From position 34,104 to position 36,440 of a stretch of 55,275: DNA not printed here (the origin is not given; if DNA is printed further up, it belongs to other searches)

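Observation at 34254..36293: Fusion of a class II (Ntn, Cys1) glutamine amidotransferase to a WbuX/WbpG-type N-acetyl-sugar amidotransferase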

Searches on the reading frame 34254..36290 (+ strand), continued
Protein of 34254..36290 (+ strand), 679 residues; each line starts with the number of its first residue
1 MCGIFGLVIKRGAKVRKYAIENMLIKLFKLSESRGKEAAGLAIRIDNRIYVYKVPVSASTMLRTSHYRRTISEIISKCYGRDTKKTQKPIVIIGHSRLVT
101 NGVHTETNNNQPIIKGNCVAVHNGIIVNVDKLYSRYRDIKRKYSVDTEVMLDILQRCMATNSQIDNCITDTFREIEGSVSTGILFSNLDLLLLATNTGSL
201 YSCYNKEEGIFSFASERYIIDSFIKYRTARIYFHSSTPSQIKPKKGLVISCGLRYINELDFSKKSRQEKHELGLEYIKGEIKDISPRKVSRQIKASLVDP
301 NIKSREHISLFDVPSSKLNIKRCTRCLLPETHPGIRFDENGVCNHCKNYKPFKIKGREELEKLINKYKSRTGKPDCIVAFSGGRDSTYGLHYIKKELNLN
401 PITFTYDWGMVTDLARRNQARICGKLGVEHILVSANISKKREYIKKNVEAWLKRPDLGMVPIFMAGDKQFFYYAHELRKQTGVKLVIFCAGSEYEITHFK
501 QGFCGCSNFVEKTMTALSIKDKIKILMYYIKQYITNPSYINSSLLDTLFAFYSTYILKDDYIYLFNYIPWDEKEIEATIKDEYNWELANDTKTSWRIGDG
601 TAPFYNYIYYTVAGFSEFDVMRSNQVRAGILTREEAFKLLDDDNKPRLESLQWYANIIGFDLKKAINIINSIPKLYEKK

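Call 19: find_encoding_contigs(protein=P0103, flank=10000, max_places=2)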
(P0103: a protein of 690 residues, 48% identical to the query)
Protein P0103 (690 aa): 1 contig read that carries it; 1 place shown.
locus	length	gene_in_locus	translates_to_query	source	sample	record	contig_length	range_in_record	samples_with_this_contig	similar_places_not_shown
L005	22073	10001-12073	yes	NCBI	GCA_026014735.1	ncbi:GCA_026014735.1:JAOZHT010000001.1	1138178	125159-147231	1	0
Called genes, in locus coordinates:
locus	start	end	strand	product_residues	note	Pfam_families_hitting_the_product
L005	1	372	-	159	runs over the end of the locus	PF02195:ParB_N (weak)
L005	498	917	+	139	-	PF02308:MgtC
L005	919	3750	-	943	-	PF01326:PPDK_N, PF00391:PEP-utilizers, PF02896:PEP-utilizers_C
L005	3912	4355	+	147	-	-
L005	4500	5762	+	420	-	PF06728:PIG-U, PF05007:Mannosyl_trans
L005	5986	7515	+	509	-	-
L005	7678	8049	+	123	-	-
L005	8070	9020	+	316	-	PF00106:adh_short, PF01073:3Beta_HSD, PF01370:Epimerase, PF02719:Polysacc_synt_2, PF04321:RmlD_sub_bind, PF05368:NmrA, PF07993:NAD_binding_4, PF16363:GDP_Man_Dehyd, +1 more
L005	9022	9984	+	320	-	PF13641:Glyco_tranf_2_3, PF00535:Glycos_transf_2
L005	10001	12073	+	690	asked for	PF13522:GATase_6, PF13537:GATase_7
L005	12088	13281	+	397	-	PF13439:Glyco_transf_4, PF13579:Glyco_trans_4_4, PF00534:Glycos_transf_1, PF13692:Glyco_trans_1_4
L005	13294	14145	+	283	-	PF00535:Glycos_transf_2, PF10111:Glyco_tranf_2_2 (faint), PF13641:Glyco_tranf_2_3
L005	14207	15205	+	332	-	PF00535:Glycos_transf_2, PF10111:Glyco_tranf_2_2 (weak), PF13641:Glyco_tranf_2_3, PF13632:Glyco_trans_2_3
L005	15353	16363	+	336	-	PF00534:Glycos_transf_1, PF13692:Glyco_trans_1_4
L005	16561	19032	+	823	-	PF13231:PMT_2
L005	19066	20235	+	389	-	PF13439:Glyco_transf_4, PF13477:Glyco_trans_4_2 (weak), PF00534:Glycos_transf_1, PF13692:Glyco_trans_1_4, PF13524:Glyco_trans_1_2 (weak)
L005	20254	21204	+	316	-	PF13489:Methyltransf_23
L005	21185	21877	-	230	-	PF02475:TRM5-TYW2_MTfase (weak), PF05575:V_cholerae_RfbT (faint), PF05050:Methyltransf_21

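Call 20: find_related_loci(query=A1, collection=genome_contigs, flank=10000)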
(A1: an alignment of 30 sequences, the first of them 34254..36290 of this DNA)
Query A1 (679 aa) in genome_contigs; peptide patterns used: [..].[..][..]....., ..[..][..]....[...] (x = any residue, [..] = any of these).
599 stretches matched a pattern (row limit reached: there are more); 561 encode a relative of the query (tblastn E <= 1e-3); the best 80 are kept; 80 distinct loci.
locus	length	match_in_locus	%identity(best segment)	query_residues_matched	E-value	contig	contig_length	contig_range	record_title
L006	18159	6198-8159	50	1-677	0e+0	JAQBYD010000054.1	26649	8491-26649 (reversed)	MAG: Verrucomicrobia bacterium isolate casp150-mb.303 NODE_4831_length_26649_cov_0.431111, whole genome shotgun sequence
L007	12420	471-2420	49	1-677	0e+0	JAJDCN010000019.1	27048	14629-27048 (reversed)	MAG: Planctomycetota bacterium isolate OFTM94 OFTM94_18, whole genome shotgun sequence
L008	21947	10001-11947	49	1-677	0e+0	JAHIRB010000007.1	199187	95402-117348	MAG: Patescibacteria group bacterium isolate MM_PC_MetaG.mb.11 MM_PC_MetaG.mb.11_k141_375717, whole genome shotgun seque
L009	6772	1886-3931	47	1-676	0e+0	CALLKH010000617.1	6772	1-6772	MAG TPA_asm: uncultured Planctomycetaceae bacterium isolate SRR6227243_bin.100_CONCOCT_v1.1_MAG genome assembly, contig:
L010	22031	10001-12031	47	1-679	0e+0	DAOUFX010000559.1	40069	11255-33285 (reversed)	MAG TPA_asm: Anaerolineae bacterium isolate R24_80 k131_1387223, whole genome shotgun sequence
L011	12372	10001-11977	49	1-674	0e+0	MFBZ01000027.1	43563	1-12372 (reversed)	MAG: Candidatus Curtissbacteria bacterium RIFCSPLOWO2_12_FULL_41_16 rifcsplowo2_12_scaffold_803, whole genome shotgun se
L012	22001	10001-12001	49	1-676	0e+0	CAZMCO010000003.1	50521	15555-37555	MAG TPA_asm: uncultured Candidatus Saccharibacteria bacterium isolate SRP068000_co1_601 genome assembly, contig: NODE_57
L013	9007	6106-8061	47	1-679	0e+0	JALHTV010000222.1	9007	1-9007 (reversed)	MAG: Phycisphaerae bacterium isolate PFL33 seq_2999814, whole genome shotgun sequence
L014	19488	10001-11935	47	1-677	0e+0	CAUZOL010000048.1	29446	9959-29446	MAG: Planctomycetota bacterium isolate CB9_331.83 genome assembly, contig: Ga0302133_10000332, whole genome shotgun sequ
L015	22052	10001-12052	47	1-676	0e+0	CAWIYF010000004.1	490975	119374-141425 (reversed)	MAG: Candidatus Bathyarchaeota archaeon isolate MFD05942.bin.1.284 genome assembly, contig: contig_28462, whole genome s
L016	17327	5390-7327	47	1-678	0e+0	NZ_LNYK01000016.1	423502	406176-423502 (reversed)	Legionella londiniensis strain ATCC 49505 Llon_ctg016, whole genome shotgun sequence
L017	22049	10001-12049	47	1-677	0e+0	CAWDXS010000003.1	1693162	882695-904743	MAG: Candidatus Bathyarchaeota archaeon isolate MFD04408.bin.1.32 genome assembly, contig: contig_23657, whole genome sh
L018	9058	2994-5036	47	1-676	0e+0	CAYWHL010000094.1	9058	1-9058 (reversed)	MAG TPA_asm: uncultured Methanoregula sp. isolate SRP178699_co1_135 genome assembly, contig: NODE_10761_length_9058_cov_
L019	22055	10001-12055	47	1-676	0e+0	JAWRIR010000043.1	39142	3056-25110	MAG: Thermoproteota archaeon isolate ADS1 c_000000069273, whole genome shotgun sequence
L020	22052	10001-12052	47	1-676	0e+0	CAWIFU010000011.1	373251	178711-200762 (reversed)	MAG: Candidatus Bathyarchaeota archaeon isolate MFD01872.bin.1.306 genome assembly, contig: contig_60451, whole genome s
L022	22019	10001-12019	45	1-677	0e+0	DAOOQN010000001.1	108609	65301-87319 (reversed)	MAG TPA_asm: bacterium isolate AMR_MDS_2570 NODE_153_length_108609_cov_13.259300, whole genome shotgun sequence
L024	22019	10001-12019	46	1-677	0e+0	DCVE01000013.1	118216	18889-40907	MAG TPA_asm: Patescibacteria group bacterium UBA2196 UBA2196_contig_12435, whole genome shotgun sequence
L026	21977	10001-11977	44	1-679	0e+0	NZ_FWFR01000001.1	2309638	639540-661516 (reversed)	Oceanibacterium hippocampi strain CECT 7691, whole genome shotgun sequence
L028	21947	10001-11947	47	1-675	0e+0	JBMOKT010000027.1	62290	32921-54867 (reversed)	MAG: Bacillota bacterium isolate Betzabe_MAG005 MAG005_27, whole genome shotgun sequence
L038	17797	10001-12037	45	1-679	0e+0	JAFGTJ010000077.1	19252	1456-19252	MAG: Anaerolineae bacterium isolate Zod_Metabat.964 k87_694507, whole genome shotgun sequence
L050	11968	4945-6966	44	1-676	0e+0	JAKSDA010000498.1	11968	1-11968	MAG: Proteobacteria bacterium isolate MAG.37 k141_10351203, whole genome shotgun sequence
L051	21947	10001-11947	43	1-679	0e+0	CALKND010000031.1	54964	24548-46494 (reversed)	MAG: uncultured Rhodospirillales bacterium isolate S2_Bin_METABAT__157_1 genome assembly, contig: c_000000667798, whole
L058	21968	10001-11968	45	1-676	0e+0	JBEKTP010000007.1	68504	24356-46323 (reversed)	MAG: Patescibacteria group bacterium isolate SPRUCE 560 SPRUCE_560_7, whole genome shotgun sequence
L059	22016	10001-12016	45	1-675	0e+0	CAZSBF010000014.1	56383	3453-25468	MAG TPA_asm: uncultured Planctomycetaceae bacterium isolate binchicken_co199_145 genome assembly, contig: NODE_640_lengt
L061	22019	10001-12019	45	1-676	0e+0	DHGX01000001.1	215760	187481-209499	MAG TPA_asm: Patescibacteria group bacterium UBA4787 UBA4787_contig_5119, whole genome shotgun sequence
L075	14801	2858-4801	44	1-676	0e+0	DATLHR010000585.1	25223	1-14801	MAG TPA_asm: Kofleriaceae bacterium isolate SMAG_U13645 k141_932428, whole genome shotgun sequence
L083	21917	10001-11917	44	1-676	0e+0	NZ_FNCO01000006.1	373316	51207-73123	Pseudomonas abietaniphila strain ATCC 700689, whole genome shotgun sequence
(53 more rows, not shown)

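Call 25: search_protein_families(library=pfam, proteins=[L026:7978-9948:+, L051:12238-14088:+, L058:15818-17734:+, L024:12022-12969:+, L059:14939-16930:+], max_evalue=0.01)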
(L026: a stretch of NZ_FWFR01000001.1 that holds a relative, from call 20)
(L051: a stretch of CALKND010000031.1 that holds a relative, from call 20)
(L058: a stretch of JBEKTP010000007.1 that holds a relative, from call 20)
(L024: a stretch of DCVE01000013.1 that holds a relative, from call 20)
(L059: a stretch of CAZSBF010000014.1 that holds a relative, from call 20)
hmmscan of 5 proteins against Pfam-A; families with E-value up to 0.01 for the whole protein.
L026:7978-9948:+ (657 aa): 0 families

L051:12238-14088:+ (617 aa): 0 families

L058:15818-17734:+ (639 aa): 4 families
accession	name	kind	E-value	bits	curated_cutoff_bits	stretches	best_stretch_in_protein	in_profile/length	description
PF00733.27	Asn_synthase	-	4.5e-82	277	21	1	244-624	1-354/354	Asparagine synthase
PF13537.11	GATase_7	-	5.1e-49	165.8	25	1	49-169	1-123/123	Glutamine amidotransferase domain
PF13522.11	GATase_6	-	1.4e-45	155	27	1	34-163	1-130/130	Glutamine amidotransferase domain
PF12481.13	DUF3700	-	0.00025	21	27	1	66-164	71-172/228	Aluminium induced protein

L024:12022-12969:+ (316 aa): 1 family
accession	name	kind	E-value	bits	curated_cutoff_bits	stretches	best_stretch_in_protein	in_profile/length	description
PF03706.18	LPG_synthase_TM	-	4.4e-08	33.4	33.4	1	20-292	6-292/302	Lysylphosphatidylglycerol synthase TM region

L059:14939-16930:+ (664 aa): 0 families

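Call 30: search_dna_similar(query=window:34254-36290:+, collection=plasmids, mode=protein, max_rows=15)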
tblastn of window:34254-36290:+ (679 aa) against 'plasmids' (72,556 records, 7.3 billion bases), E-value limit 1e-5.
Records with a match: 77; places in all: 83; records where one place covers at least 80% of the query: 3.
Best place of each record, by identity: <60% 77.
By first word of the organism name: Rhizobium 34; Bacillus 8; Azospirillum 3; Halobaculum 3; Haladaptatus 3; Ralstonia 3; Agrobacterium 2; Halorussus 2; Proteus 2; Solidesulfovibrio 1; and 16 more.
By predicted mobility (MOB-suite, as given by PLSDB): conjugative 37; non-mobilizable 34; mobilizable 6.
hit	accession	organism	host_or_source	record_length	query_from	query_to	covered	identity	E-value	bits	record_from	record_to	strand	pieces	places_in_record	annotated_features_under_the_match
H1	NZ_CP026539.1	Solidesulfovibrio carbinolicus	-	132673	1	676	100%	41.8%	1e-177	568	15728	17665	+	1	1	7-cyano-7-deazaguanine synthase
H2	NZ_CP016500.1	Agrobacterium sp. RAC06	Microbial isolate,Algal phycosphere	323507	1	676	100%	37.1%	1e-128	427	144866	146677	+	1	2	hypothetical protein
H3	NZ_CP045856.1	Agrobacterium sp. MA01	cell culture,Microcystis culture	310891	1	676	100%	37.1%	2e-128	426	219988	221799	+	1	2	glucosamine 6-phosphate synthetase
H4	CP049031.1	Rhodobacteraceae bacterium SC52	Apostichopus japonicus,pure ...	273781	320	657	50%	26.4%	1e-13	83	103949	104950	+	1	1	N-acetyl sugar amidotransferase | acylneuraminate cytidylyltransferase family protein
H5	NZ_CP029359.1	Azospirillum thermophilum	cell culture,hot spring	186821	312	675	54%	21.9%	5e-9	68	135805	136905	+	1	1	N-acetyl sugar amidotransferase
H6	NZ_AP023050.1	Alistipes indistinctus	Homo sapiens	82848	319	635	47%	24.4%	4e-16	91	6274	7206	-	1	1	N-acetyl sugar amidotransferase | neuC: UDP-N-acetylglucosamine 2-epimerase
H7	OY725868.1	Subdoligranulum variabile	-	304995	320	640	47%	24.1%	3e-14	85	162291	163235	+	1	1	record has no annotation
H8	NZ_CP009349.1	Bacillus thuringiensis HD1002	Sewage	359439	320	645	48%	22.4%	3e-9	68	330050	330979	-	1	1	7-cyano-7-deazaguanine synthase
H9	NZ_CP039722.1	Bacillus thuringiensis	whole organism,soil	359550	320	645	48%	22.4%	3e-9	68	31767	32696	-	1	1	7-cyano-7-deazaguanine synthase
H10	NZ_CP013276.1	Bacillus thuringiensis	Vectobac,bacterial clone,Commercial ...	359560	320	645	48%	22.4%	3e-9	68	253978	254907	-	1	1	7-cyano-7-deazaguanine synthase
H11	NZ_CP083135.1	Bacillus thuringiensis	whole organism,Biopesticide Solbac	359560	320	645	48%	22.4%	3e-9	68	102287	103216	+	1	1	7-cyano-7-deazaguanine synthase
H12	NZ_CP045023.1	Bacillus thuringiensis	whole organism,soil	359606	320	645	48%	22.4%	3e-9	68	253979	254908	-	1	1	7-cyano-7-deazaguanine synthase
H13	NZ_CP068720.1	Bacillus cereus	Angelica sinensis Dlies,single cell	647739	320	645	48%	22.4%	3e-9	68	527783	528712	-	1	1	7-cyano-7-deazaguanine synthase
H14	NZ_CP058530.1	Halobaculum halophilum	cell culture,sediment in salt lake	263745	1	297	44%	22.8%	5e-6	58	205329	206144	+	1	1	glmS: glutamine--fructose-6-phosphate transaminase (isomerizing)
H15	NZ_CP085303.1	Haladaptatus pallidirubidus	cell culture,saline soil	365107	1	243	36%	26.8%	4e-9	68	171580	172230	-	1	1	glmS: glutamine--fructose-6-phosphate transaminase (isomerizing)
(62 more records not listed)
